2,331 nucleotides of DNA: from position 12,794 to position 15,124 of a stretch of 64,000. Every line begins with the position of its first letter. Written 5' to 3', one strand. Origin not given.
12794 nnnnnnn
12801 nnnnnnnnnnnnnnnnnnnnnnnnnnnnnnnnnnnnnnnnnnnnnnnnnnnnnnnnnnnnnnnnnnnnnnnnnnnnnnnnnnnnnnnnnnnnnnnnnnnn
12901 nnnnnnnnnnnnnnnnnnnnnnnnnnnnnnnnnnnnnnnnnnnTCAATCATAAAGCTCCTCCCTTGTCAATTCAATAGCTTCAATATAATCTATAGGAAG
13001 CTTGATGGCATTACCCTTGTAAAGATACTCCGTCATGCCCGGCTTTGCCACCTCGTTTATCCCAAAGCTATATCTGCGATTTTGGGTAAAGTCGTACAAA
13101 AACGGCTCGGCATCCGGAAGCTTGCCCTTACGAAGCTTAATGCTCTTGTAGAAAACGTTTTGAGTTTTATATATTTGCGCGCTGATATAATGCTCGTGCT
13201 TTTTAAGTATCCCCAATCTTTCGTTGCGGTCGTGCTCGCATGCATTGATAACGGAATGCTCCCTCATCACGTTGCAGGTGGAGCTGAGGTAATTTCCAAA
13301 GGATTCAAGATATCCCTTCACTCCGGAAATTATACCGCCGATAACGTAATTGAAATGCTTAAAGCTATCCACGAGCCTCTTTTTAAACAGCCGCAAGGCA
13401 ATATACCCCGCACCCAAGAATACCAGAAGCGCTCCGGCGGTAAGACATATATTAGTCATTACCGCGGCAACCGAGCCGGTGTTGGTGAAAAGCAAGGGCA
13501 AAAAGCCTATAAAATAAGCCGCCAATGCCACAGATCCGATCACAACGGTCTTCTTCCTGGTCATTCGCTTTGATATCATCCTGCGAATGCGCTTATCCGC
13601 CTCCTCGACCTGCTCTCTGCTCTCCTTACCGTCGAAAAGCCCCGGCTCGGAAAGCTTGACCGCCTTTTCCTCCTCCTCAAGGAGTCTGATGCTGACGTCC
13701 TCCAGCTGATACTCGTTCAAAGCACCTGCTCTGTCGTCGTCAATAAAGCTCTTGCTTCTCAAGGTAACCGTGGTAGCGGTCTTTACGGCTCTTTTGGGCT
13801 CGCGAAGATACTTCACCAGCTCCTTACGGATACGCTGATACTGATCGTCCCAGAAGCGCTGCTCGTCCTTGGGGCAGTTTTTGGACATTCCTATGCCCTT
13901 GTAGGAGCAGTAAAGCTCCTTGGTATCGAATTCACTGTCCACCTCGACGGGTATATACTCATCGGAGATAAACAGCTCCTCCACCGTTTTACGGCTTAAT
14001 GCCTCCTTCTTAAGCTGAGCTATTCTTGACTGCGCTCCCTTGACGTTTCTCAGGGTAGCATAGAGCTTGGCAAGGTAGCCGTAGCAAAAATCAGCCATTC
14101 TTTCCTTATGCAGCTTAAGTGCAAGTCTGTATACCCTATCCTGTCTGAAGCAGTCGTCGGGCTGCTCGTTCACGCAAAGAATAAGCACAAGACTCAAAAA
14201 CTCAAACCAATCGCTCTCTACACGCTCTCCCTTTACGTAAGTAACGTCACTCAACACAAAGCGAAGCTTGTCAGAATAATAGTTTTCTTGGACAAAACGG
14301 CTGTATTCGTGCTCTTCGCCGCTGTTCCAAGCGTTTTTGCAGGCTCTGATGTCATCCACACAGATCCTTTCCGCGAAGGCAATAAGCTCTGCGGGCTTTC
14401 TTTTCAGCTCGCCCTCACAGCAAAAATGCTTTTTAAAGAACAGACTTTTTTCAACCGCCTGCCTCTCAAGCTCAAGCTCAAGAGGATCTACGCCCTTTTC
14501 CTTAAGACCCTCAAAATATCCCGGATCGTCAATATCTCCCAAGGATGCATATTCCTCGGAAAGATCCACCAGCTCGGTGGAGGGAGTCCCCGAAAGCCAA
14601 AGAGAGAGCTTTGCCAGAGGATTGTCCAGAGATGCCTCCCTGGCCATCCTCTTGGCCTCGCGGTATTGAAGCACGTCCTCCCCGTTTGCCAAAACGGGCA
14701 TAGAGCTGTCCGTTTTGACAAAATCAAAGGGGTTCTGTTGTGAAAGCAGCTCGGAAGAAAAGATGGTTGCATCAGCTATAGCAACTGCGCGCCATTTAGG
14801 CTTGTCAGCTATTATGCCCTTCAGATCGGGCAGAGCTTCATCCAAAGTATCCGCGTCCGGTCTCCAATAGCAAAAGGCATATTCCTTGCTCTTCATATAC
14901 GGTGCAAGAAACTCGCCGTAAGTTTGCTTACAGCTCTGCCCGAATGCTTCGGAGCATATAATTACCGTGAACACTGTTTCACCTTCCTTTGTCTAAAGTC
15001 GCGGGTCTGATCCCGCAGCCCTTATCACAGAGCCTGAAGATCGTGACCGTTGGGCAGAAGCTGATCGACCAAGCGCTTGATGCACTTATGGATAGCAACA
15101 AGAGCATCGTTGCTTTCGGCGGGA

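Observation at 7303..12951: Giant membrane-tethered protein pairing an HExxH zincin module with a transglutaminase-like core behind a zinc ribbon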

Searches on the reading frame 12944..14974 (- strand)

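Call 5: search_protein_families(library=pfam, proteins=[window:12944-14974:-], max_evalue=0.01)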
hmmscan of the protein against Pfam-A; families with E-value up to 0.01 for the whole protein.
window:12944-14974:- (676 aa): 0 families

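Call 6: search_protein_families(library=ncbifam, proteins=[window:12944-14974:-], max_evalue=0.01)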
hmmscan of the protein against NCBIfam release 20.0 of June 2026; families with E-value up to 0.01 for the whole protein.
window:12944-14974:- (676 aa): 0 families

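Call 7: search_protein_families(library=padloc, proteins=[window:12944-14974:-], max_evalue=0.01)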
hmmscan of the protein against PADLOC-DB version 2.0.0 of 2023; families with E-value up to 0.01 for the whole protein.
window:12944-14974:- (676 aa): 0 families

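Call 45: search_protein_families(library=pfam, proteins=[window:12947-14974:-], max_evalue=5)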
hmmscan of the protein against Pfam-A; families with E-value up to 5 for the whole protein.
window:12947-14974:- (676 aa): 1 family
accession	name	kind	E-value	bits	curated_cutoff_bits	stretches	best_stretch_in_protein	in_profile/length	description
PF14553.12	YqbF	-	0.082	13.2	27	1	371-392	10-31/43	YqbF, hypothetical protein domain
